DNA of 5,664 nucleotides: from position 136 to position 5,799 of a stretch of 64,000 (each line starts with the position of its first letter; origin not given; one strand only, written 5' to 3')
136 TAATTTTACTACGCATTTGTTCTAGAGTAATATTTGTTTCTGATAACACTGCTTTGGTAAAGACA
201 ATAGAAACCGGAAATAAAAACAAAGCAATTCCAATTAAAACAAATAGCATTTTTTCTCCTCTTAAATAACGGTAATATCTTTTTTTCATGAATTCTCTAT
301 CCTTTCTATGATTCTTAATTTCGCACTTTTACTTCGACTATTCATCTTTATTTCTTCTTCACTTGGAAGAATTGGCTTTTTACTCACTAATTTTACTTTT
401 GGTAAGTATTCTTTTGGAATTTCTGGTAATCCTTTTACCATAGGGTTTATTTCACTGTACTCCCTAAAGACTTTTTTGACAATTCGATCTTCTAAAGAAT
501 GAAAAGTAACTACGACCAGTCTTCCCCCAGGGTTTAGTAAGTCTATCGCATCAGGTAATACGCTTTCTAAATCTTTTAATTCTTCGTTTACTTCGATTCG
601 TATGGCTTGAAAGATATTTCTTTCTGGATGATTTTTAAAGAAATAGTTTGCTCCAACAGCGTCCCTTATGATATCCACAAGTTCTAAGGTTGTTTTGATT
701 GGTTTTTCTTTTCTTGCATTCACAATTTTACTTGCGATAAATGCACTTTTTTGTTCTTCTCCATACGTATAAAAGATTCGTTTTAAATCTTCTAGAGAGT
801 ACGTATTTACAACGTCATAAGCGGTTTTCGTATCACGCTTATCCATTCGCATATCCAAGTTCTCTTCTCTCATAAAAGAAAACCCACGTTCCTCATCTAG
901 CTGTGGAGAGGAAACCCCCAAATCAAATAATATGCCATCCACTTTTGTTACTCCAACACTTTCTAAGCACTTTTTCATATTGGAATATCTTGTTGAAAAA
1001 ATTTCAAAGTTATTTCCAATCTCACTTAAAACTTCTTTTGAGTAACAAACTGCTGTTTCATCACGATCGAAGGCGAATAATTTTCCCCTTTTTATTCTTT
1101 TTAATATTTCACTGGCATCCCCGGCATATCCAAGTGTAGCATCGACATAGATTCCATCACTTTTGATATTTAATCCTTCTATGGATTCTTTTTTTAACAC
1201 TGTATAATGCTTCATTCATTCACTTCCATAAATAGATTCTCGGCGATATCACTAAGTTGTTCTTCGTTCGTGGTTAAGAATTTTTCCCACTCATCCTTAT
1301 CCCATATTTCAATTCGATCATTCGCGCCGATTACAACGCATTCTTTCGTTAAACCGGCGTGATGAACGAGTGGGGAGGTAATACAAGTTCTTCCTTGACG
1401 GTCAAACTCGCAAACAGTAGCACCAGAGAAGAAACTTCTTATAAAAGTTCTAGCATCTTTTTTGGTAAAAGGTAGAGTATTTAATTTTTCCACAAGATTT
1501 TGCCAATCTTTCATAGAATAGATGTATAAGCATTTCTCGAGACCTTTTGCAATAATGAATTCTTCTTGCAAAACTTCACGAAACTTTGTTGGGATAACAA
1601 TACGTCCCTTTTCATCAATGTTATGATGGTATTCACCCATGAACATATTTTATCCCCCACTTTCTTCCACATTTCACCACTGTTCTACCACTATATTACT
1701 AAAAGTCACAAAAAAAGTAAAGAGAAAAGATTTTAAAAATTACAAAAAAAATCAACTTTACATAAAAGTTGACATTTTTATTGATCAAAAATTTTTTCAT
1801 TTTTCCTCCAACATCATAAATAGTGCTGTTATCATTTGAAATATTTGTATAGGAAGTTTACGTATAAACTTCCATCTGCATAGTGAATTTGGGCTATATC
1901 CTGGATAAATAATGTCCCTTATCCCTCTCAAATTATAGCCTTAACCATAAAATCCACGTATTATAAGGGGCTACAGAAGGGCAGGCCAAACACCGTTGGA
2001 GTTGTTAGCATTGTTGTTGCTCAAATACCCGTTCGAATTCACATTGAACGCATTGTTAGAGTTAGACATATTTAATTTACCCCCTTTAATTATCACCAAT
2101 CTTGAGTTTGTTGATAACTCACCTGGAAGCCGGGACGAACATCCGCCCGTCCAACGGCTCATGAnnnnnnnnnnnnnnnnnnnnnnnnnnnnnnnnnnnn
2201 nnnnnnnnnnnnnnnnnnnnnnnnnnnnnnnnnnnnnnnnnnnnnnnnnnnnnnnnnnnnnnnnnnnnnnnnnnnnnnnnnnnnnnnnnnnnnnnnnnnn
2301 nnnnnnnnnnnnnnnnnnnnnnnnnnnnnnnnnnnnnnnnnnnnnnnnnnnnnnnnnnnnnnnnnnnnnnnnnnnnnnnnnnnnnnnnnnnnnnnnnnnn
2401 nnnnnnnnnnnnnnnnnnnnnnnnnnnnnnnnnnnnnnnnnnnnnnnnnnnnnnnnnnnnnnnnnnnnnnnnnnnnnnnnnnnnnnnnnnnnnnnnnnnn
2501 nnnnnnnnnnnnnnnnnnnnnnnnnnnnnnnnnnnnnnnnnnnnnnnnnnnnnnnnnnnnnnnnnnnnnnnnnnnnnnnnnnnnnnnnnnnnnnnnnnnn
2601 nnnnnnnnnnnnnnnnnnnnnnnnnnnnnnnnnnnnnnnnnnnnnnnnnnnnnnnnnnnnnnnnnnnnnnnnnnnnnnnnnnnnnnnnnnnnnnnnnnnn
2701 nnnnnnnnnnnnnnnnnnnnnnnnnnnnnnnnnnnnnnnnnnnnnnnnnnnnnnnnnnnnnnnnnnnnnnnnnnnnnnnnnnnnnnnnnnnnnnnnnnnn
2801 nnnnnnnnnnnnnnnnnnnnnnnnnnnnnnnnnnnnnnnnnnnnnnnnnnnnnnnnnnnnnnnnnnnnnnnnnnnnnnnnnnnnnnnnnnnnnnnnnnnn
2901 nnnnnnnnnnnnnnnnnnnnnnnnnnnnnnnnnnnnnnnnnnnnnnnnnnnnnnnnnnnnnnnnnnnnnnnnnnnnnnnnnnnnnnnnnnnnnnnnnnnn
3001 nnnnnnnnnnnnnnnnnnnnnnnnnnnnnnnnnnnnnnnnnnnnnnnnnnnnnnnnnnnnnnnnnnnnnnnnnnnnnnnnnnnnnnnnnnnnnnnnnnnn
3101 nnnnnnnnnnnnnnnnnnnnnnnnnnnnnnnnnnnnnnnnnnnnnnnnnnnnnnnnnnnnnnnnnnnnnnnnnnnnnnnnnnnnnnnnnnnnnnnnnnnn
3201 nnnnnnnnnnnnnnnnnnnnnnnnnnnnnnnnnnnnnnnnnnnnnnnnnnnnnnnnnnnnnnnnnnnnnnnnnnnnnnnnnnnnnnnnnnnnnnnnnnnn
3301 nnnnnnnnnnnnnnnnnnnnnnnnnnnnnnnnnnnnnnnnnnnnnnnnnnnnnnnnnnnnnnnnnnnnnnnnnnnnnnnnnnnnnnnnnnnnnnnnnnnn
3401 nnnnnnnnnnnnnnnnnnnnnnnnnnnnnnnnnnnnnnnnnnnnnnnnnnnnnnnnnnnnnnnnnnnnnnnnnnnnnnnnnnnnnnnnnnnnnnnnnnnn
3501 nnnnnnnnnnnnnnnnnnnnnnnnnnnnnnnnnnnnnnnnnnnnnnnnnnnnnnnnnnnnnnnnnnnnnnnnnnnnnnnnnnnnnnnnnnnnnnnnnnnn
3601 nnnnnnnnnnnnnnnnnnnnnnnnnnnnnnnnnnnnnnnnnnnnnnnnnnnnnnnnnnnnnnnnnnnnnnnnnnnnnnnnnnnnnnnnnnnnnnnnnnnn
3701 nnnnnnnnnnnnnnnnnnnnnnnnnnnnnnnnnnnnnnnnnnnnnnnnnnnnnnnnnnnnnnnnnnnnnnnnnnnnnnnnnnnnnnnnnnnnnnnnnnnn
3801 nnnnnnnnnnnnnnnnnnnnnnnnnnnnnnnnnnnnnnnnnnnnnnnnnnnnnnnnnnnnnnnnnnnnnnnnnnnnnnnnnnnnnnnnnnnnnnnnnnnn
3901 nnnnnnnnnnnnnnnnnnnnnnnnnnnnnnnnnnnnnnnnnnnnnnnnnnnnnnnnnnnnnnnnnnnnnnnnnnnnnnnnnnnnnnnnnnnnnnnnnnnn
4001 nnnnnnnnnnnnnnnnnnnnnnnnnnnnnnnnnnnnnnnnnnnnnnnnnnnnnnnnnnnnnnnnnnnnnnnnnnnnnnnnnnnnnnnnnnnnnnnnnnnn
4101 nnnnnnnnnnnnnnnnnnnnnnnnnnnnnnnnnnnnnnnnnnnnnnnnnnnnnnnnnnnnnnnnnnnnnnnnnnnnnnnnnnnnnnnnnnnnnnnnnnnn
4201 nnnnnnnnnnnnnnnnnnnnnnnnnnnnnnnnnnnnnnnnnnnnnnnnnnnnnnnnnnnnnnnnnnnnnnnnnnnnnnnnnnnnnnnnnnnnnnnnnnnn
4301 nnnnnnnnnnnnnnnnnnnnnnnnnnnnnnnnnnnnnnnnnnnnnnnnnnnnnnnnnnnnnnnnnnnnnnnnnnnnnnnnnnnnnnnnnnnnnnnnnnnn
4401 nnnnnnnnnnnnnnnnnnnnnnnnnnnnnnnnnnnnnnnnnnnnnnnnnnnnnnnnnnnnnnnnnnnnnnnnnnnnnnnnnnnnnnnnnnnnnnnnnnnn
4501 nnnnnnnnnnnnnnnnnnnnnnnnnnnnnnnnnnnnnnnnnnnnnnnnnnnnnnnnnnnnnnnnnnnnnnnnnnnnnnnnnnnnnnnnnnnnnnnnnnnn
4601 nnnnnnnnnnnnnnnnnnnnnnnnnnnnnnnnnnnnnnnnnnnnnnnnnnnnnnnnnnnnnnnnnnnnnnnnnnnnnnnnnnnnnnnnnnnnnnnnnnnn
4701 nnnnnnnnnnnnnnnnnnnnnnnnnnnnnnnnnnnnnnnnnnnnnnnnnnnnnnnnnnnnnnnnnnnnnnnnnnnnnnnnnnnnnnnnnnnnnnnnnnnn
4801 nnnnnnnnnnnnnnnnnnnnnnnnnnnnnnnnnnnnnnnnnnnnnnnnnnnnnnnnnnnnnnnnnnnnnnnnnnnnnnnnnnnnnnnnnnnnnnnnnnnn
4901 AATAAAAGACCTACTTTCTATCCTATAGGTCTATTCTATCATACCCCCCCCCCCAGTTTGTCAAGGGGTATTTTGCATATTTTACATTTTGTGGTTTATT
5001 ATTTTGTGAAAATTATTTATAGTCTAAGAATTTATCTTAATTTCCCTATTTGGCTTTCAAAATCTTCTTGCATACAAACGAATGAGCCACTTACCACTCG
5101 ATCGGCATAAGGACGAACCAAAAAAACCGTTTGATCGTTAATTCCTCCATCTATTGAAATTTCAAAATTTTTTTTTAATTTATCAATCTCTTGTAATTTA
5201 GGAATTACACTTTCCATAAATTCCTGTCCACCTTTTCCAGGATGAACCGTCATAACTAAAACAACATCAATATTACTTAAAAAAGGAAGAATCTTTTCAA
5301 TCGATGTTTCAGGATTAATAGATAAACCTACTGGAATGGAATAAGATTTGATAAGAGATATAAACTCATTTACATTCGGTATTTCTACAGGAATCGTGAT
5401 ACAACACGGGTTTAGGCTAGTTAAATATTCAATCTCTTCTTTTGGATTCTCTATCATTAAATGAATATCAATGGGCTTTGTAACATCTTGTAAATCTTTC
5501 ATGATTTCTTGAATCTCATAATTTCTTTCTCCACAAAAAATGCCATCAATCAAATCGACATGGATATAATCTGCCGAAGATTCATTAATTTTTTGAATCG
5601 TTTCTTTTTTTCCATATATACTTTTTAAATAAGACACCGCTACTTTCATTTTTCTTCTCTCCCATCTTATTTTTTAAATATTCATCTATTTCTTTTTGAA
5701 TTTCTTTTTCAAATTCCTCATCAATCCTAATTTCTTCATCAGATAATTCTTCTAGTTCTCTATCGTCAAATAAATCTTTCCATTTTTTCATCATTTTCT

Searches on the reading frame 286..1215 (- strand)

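Call 6: search_protein_families(library=pfam, proteins=[window:286-1215:-], max_evalue=0.01)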
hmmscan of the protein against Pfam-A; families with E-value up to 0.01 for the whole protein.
window:286-1215:- (309 aa): 1 family
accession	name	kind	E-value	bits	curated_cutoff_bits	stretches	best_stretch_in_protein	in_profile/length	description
PF01795.25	Methyltransf_5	-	5.7e-114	381.2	27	1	2-306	3-309/309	MraW methylase family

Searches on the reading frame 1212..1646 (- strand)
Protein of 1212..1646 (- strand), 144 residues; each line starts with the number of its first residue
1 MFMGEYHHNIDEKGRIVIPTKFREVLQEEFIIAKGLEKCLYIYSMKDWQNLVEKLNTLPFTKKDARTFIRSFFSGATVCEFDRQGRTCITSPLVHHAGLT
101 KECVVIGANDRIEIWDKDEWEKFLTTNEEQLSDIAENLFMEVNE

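Call 6: search_protein_families(library=pfam, proteins=[window:1212-1646:-], max_evalue=0.01)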
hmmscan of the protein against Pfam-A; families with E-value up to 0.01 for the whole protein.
window:1212-1646:- (144 aa): 1 family
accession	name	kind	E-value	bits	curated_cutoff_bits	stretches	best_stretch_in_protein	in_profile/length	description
PF02381.23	MraZ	-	1.5e-44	150.3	23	2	1-70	1-71/72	MraZ protein, putative antitoxin-like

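Call 13: find_encoding_contigs(protein=window:1212-1646:-, flank=6000, max_places=10)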
Protein window:1212-1646:- (144 aa): 6 contigs read that carry it; 5 places shown.
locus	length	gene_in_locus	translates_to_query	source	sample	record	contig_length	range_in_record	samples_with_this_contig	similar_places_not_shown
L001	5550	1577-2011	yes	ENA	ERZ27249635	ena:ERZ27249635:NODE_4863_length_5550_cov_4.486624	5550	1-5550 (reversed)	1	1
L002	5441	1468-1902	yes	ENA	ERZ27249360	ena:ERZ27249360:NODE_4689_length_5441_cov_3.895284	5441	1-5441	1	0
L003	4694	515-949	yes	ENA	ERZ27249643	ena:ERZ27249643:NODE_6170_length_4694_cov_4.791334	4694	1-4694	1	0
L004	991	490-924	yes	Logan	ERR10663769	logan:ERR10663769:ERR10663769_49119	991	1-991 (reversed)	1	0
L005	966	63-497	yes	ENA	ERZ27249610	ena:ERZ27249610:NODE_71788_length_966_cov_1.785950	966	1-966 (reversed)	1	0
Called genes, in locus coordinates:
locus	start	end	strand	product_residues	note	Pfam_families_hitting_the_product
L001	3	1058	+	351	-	?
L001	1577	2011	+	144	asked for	PF02381:MraZ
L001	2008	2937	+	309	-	PF01795:Methyltransf_5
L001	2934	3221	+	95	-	-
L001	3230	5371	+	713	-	PF03717:PBP_dimer, PF00905:Transpeptidase, PF03793:PASTA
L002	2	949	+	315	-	?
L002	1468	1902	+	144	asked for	PF02381:MraZ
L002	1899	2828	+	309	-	PF01795:Methyltransf_5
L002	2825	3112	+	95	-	-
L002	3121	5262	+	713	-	PF03717:PBP_dimer, PF00905:Transpeptidase, PF03793:PASTA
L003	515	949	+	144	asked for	PF02381:MraZ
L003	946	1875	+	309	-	PF01795:Methyltransf_5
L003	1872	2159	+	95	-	-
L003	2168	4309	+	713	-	PF03717:PBP_dimer, PF00905:Transpeptidase, PF03793:PASTA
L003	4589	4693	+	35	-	?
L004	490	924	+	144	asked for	PF02381:MraZ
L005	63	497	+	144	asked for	PF02381:MraZ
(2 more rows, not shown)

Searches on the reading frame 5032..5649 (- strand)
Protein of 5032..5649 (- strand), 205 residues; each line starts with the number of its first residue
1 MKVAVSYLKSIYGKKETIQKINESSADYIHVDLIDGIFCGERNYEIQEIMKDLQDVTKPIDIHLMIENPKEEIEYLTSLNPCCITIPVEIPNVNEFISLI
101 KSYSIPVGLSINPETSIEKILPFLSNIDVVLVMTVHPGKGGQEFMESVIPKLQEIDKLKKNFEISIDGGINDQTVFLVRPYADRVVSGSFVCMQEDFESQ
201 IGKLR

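Call 6: search_protein_families(library=pfam, proteins=[window:5032-5649:-], max_evalue=0.01)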
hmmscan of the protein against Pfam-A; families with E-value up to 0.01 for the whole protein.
window:5032-5649:- (205 aa): 1 family
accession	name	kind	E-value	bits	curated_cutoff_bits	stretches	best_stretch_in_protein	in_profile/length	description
PF00834.25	Ribul_P_3_epim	-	6.2e-40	137.2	21.1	1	14-191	14-197/198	Ribulose-phosphate 3 epimerase family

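Call 12: find_encoding_contigs(protein=window:5032-5649:-, flank=6000, max_places=10)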
Protein window:5032-5649:- (205 aa): no gene with exactly this product is on record in the collection.

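Call 62: find_encoding_contigs(protein=window:5032-5637:-, flank=1500, max_places=10)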
Protein window:5032-5637:- (201 aa): 6 contigs read that carry it; 3 places shown.
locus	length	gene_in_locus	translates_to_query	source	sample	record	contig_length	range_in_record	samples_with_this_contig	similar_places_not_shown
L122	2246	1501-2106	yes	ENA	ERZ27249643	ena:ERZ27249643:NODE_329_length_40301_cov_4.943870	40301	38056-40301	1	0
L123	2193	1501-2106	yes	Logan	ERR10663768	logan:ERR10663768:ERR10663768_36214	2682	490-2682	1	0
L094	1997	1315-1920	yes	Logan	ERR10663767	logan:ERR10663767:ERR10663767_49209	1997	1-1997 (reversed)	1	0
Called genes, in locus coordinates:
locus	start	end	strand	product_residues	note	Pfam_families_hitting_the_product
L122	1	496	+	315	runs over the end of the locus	PF03793:PASTA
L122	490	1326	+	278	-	PF16745:RsgA_N, PF03193:RsgA_GTPase, PF01926:MMR_HSR1 (weak)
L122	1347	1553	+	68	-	-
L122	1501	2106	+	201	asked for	PF00834:Ribul_P_3_epim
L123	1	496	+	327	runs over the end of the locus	?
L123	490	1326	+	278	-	PF16745:RsgA_N, PF03193:RsgA_GTPase, PF01926:MMR_HSR1 (weak)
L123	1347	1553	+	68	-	-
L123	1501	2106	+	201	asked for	PF00834:Ribul_P_3_epim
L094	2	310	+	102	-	?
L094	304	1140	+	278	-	PF16745:RsgA_N, PF03193:RsgA_GTPase, PF01926:MMR_HSR1 (weak)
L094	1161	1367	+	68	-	-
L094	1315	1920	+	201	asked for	PF00834:Ribul_P_3_epim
